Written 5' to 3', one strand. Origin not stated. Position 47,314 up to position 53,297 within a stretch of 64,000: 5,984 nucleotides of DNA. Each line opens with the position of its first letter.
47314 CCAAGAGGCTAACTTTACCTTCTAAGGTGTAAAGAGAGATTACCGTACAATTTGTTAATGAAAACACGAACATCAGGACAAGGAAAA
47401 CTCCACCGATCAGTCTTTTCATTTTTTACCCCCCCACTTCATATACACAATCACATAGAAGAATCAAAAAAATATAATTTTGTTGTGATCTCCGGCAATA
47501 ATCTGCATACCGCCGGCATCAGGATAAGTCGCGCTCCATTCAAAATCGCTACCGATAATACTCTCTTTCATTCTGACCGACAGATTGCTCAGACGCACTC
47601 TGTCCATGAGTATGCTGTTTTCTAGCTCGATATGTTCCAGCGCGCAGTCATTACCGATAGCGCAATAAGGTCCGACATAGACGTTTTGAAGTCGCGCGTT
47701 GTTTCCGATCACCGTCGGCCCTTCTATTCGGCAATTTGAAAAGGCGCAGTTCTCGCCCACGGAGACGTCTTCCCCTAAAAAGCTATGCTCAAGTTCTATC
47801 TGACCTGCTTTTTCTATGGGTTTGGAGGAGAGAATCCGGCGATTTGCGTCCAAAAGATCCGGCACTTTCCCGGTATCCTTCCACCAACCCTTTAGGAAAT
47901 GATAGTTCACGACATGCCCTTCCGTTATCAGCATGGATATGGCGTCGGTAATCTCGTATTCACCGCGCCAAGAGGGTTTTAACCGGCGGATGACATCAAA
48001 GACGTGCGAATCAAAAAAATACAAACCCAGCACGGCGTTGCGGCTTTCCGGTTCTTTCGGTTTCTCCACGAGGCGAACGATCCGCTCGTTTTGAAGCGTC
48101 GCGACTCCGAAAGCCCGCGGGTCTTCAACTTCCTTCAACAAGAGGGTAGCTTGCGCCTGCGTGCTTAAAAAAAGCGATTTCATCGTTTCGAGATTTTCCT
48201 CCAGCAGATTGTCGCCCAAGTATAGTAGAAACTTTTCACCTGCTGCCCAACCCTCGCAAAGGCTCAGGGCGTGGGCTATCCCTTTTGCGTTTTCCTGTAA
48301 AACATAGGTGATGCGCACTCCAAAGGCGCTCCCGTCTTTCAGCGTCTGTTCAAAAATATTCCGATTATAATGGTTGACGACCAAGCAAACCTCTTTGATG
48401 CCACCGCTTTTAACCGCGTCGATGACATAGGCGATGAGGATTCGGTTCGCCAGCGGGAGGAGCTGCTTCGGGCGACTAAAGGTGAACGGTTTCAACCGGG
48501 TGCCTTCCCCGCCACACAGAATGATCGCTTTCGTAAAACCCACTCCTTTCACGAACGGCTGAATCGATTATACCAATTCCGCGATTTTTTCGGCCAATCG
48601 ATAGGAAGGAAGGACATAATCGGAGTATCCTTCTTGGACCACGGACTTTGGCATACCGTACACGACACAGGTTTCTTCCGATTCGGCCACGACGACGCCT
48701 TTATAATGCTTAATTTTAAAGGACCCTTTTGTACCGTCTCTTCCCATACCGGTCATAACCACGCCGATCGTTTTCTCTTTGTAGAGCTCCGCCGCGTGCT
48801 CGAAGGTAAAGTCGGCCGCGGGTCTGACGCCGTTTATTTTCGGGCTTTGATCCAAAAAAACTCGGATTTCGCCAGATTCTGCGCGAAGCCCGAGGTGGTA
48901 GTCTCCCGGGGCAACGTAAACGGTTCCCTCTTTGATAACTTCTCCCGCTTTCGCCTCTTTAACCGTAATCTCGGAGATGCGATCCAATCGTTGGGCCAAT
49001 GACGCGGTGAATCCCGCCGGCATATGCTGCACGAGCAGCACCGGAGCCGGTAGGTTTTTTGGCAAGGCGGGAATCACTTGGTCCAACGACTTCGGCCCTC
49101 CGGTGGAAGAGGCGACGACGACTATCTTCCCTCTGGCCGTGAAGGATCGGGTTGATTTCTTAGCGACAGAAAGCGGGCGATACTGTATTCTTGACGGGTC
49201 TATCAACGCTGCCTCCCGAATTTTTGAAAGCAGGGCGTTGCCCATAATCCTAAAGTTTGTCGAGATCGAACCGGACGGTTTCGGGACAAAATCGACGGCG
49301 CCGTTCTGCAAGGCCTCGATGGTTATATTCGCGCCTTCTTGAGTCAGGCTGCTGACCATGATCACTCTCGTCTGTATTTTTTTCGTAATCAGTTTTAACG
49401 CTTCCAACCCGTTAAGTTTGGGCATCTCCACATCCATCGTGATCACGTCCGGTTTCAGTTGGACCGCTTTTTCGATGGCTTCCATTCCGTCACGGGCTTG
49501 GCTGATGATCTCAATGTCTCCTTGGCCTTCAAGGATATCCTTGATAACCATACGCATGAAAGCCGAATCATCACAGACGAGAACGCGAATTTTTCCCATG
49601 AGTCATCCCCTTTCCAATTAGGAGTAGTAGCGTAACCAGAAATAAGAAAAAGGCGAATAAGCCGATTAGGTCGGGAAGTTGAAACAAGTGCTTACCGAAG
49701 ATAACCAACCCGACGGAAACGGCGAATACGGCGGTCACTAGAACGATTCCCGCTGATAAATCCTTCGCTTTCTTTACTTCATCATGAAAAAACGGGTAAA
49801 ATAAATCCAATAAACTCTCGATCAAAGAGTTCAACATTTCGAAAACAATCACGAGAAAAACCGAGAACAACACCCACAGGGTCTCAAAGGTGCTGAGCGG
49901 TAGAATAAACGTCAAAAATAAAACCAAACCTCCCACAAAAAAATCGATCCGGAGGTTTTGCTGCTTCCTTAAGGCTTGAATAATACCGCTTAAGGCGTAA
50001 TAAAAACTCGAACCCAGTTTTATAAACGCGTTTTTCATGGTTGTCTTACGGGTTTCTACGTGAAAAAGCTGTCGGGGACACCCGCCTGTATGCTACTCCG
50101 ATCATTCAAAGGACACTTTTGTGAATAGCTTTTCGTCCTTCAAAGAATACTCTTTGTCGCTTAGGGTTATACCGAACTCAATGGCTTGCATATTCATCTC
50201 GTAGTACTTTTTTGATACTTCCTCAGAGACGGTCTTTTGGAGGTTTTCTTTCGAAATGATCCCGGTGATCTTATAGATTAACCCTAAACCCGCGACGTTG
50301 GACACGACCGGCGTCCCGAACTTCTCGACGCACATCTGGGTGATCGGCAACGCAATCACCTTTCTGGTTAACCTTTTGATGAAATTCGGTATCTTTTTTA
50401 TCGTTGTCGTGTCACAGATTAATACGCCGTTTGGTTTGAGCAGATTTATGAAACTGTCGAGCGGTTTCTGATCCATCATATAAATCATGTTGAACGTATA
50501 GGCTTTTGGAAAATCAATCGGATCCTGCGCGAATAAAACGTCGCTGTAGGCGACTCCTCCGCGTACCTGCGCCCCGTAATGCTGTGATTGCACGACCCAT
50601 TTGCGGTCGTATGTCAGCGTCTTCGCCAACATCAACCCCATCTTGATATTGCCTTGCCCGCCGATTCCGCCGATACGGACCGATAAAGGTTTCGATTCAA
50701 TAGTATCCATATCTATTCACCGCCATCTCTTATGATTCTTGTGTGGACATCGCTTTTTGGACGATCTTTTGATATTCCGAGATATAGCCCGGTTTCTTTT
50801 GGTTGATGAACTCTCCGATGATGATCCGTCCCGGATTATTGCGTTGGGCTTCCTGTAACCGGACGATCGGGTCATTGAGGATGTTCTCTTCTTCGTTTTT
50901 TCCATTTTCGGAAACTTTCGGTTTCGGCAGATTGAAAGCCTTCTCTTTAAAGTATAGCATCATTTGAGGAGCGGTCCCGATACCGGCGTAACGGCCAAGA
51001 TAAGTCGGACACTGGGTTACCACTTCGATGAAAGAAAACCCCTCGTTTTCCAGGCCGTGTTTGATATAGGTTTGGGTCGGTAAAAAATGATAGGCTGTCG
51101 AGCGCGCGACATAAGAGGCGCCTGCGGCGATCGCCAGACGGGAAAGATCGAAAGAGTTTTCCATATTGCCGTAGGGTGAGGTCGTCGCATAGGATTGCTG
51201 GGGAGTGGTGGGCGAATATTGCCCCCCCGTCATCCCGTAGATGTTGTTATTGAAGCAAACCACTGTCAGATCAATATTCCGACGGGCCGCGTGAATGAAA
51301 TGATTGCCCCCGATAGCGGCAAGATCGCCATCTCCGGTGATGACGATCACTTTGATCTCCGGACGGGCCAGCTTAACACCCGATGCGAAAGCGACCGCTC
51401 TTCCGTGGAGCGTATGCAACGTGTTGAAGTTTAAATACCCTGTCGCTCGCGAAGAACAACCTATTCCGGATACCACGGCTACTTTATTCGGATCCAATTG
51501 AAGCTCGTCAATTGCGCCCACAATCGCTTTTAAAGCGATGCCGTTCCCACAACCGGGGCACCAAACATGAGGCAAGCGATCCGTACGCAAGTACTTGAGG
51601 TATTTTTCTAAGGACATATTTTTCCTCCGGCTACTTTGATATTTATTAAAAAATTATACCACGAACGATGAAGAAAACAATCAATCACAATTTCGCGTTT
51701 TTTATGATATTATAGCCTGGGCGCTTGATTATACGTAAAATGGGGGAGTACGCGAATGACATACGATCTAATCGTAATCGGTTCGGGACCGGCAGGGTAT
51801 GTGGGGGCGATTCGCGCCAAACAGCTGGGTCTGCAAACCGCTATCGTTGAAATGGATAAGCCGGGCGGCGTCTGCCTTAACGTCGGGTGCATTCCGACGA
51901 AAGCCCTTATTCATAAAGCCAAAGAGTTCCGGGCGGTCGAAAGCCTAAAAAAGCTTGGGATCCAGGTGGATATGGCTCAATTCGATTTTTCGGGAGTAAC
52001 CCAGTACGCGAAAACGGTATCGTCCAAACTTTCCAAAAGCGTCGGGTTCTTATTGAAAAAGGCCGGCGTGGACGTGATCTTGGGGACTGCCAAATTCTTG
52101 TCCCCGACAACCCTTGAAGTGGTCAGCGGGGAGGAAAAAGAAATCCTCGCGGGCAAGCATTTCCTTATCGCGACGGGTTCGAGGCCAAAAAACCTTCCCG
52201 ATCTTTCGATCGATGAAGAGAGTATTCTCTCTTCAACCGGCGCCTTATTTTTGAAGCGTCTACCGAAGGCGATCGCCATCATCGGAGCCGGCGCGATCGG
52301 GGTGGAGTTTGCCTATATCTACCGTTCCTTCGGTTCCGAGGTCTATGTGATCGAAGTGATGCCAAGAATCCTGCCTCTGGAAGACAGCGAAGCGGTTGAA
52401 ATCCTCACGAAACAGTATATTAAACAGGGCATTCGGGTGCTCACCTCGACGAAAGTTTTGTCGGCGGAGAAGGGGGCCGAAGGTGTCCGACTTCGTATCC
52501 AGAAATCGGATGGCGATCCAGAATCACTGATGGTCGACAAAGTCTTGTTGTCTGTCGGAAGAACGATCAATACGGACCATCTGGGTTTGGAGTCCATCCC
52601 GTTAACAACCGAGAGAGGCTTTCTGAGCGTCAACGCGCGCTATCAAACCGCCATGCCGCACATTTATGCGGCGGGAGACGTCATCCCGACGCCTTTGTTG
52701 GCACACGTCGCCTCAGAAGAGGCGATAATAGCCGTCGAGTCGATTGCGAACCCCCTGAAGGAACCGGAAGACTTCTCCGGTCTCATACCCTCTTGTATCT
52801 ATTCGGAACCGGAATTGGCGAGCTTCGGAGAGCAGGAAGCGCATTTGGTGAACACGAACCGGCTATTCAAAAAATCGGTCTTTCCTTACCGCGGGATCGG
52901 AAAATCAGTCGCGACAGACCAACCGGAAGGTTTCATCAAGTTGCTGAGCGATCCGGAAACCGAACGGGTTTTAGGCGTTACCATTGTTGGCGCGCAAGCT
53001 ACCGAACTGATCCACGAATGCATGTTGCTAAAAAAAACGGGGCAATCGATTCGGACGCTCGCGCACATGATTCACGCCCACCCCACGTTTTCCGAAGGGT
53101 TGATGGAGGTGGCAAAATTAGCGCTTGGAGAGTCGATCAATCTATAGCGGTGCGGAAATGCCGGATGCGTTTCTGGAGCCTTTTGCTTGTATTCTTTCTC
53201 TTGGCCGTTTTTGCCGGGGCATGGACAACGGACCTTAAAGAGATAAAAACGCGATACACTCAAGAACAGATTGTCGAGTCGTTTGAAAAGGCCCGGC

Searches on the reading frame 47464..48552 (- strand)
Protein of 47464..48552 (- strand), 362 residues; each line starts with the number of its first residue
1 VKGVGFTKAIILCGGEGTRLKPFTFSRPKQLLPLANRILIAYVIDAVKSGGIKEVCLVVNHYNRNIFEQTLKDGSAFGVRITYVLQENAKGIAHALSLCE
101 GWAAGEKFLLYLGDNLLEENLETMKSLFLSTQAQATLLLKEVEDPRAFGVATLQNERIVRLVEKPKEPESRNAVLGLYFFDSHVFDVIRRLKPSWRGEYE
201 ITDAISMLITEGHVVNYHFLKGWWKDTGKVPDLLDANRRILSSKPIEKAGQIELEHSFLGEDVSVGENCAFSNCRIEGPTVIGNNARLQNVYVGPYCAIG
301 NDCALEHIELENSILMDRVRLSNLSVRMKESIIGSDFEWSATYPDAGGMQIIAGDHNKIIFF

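Call 27: search_protein_families(library=pfam, proteins=[window:47464-48552:-], max_evalue=0.00001)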
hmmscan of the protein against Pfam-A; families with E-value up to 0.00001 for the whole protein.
window:47464-48552:- (362 aa): 3 families
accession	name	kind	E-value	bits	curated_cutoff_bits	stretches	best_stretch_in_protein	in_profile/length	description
PF00483.29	NTP_transferase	-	2.2e-57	194.9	21.2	1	8-241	1-243/245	Nucleotidyl transferase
PF12804.13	NTP_transf_3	-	1.1e-10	42.3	27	1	9-117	1-98/160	MobA-like NTP transferase domain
PF25084.1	LbH_EIF2B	-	6.9e-08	32.9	54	1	255-335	20-95/105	EIF2B subunit epsilon LbH domain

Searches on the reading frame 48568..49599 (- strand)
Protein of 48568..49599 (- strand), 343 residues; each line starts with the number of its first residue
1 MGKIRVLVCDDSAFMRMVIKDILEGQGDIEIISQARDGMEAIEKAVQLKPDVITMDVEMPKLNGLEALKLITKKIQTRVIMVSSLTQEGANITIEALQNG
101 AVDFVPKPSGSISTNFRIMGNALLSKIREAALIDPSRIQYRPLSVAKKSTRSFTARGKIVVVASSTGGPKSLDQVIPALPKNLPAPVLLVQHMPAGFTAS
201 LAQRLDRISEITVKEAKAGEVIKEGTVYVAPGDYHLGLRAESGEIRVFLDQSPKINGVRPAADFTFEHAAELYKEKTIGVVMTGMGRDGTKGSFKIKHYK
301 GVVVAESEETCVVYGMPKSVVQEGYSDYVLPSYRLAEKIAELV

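Call 27: search_protein_families(library=pfam, proteins=[window:48568-49599:-], max_evalue=0.00001)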
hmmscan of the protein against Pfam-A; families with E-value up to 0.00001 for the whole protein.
window:48568-49599:- (343 aa): 2 families
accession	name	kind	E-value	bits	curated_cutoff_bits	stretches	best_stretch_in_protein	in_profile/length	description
PF01339.22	CheB_methylest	-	3.2e-63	213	24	1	160-339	1-174/174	CheB methylesterase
PF00072.30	Response_reg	-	1.4e-22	80.4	30.2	1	6-109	1-101/111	Response regulator receiver domain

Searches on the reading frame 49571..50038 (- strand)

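Call 27: search_protein_families(library=pfam, proteins=[window:49571-50038:-], max_evalue=0.00001)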
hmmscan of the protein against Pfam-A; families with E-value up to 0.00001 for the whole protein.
window:49571-50038:- (155 aa): 1 family
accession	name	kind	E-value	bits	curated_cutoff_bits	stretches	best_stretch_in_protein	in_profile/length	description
PF01219.24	DAGK_prokar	-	8.1e-30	103.1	22.3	1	14-114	2-102/102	Prokaryotic diacylglycerol kinase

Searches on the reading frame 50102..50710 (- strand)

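Call 27: search_protein_families(library=pfam, proteins=[window:50102-50710:-], max_evalue=0.00001)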
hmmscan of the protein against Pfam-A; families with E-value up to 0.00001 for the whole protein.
window:50102-50710:- (202 aa): 1 family
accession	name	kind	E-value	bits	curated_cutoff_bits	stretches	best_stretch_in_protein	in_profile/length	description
PF01558.24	POR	-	2.8e-32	112.7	27.4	1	17-181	1-172/173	Pyruvate ferredoxin/flavodoxin oxidoreductase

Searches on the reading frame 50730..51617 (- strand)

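Call 27: search_protein_families(library=pfam, proteins=[window:50730-51617:-], max_evalue=0.00001)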
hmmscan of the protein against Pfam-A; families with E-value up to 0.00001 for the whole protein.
window:50730-51617:- (295 aa): 1 family
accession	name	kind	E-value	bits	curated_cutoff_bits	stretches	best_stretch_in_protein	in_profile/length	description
PF02775.26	TPP_enzyme_C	-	1e-33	116.7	21.9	1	52-199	2-151/151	Thiamine pyrophosphate enzyme, C-terminal TPP binding domain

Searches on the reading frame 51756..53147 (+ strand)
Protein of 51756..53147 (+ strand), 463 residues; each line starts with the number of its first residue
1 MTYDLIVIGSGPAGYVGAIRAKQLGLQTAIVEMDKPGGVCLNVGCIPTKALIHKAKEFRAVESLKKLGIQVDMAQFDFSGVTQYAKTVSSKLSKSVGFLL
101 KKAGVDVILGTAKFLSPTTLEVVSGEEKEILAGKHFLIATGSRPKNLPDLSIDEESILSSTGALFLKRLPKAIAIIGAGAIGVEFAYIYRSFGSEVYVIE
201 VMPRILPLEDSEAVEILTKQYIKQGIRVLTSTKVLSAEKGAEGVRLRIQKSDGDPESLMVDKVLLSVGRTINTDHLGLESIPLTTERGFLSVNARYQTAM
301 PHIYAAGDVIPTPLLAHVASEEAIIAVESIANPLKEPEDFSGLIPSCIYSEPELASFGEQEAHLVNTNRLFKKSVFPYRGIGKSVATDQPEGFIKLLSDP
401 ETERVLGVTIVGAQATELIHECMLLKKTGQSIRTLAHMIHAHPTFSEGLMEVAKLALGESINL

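Call 5: search_protein_families(library=pfam, proteins=[window:51756-53147:+], max_evalue=0.01)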
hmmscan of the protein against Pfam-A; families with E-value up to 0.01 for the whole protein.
window:51756-53147:+ (463 aa): 13 families
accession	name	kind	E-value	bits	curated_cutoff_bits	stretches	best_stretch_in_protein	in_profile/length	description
PF07992.20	Pyr_redox_2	-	1.6e-65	221.9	26.1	1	3-323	1-291/291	Pyridine nucleotide-disulphide oxidoreductase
PF02852.28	Pyr_redox_dim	-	4.4e-25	88.5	25.3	1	344-451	1-108/110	Pyridine nucleotide-disulphide oxidoreductase, dimerisation domain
PF00070.33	Pyr_redox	-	3.8e-23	82.2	22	1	173-246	2-79/82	Pyridine nucleotide-disulphide oxidoreductase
PF01134.28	GIDA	-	1.9e-09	37.5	22.1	1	4-142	1-150/391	Glucose inhibited division protein A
PF03486.20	HI0933_like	-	3.1e-07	30.5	50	1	4-35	2-33/244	HI0933-like protein Rossmann domain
PF13738.12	Pyr_redox_3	-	6.8e-07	29.3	30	0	129-307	121-305/305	Pyridine nucleotide-disulphide oxidoreductase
PF00890.30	FAD_binding_2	-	1.9e-05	24.5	20.4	1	4-36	1-33/414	FAD binding domain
PF12831.13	FAD_oxidored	-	2.4e-05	24.2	27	1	4-39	1-37/416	FAD dependent oxidoreductase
PF13450.12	NAD_binding_8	-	0.00022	21.9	21.9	0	7-40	1-35/68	NAD(P)-binding Rossmann-like domain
PF01266.30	DAO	-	0.0018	18.3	27.9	0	4-38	1-37/353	FAD dependent oxidoreductase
PF01262.27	AlaDh_PNT_C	-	0.0027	17.6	23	0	171-207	29-65/214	Alanine dehydrogenase/PNT, C-terminal domain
PF02826.25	2-Hacid_dh_C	-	0.0073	16.1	25.1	0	171-204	37-70/178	D-isomer specific 2-hydroxyacid dehydrogenase, NAD binding domain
PF01946.23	Thi4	-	0.0088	15.7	26.2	0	2-95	17-107/235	Thi4 family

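Call 6: search_protein_families(library=ncbifam, proteins=[window:51756-53147:+], max_evalue=0.01)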
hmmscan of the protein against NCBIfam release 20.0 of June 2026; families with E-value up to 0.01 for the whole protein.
window:51756-53147:+ (463 aa): 81 families (the best 25 are shown)
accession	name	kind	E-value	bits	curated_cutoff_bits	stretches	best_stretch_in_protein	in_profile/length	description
TIGR01350.1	lipoamide_DH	equivalog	6.4e-149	496.6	408.8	1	3-462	2-460/461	dihydrolipoyl dehydrogenase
NF003585.0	PRK05249.1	equivalog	3e-94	316.3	465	1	2-449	6-450/464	Si-specific NAD(P)(+) transhydrogenase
NF004991.0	PRK06370.1-3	subfamily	2.1e-91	307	620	1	2-454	35-485/509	FAD-containing oxidoreductase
TIGR02053.1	MerA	equivalog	6.2e-89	299.1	454.45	1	3-451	1-448/465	mercury(II) reductase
NF004947.0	PRK06292.2-5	equivalog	5.7e-82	276.1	592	1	2-451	3-453/474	dihydrolipoyl dehydrogenase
NF004945.0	PRK06292.2-3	equivalog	4e-80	270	494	1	3-450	4-446/457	dihydrolipoyl dehydrogenase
NF004946.0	PRK06292.2-4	subfamily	3.2e-76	257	634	1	2-448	3-462/487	dihydrolipoyl dehydrogenase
NF005883.0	PRK07845.1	equivalog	5.7e-75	253.1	479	1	4-455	4-458/466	NAD(P)H-quinone dehydrogenase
NF004992.0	PRK06370.1-4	equivalog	1.7e-74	250.9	629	1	2-448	4-447/459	FAD-containing oxidoreductase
NF004776.0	PRK06116.1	equivalog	2.4e-74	250.9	480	1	2-449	4-446/450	glutathione-disulfide reductase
NF004943.0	PRK06292.2-1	equivalog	4.9e-73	246.4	432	1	2-454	3-453/456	dihydrolipoyl dehydrogenase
NF005884.0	PRK07846.1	equivalog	8.3e-69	232.4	501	1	2-457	3-451/454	mycothione reductase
NF004939.0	PRK06292.1-1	equivalog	3.2e-68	230.5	435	1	2-451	5-453/476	dihydrolipoyl dehydrogenase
TIGR01424.1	gluta_reduc_2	equivalog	1.1e-65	221.9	606.05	1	3-450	3-443/446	glutathione-disulfide reductase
NF005572.0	PRK07251.1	equivalog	3.7e-65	220.3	537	1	2-453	3-436/438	FAD-containing oxidoreductase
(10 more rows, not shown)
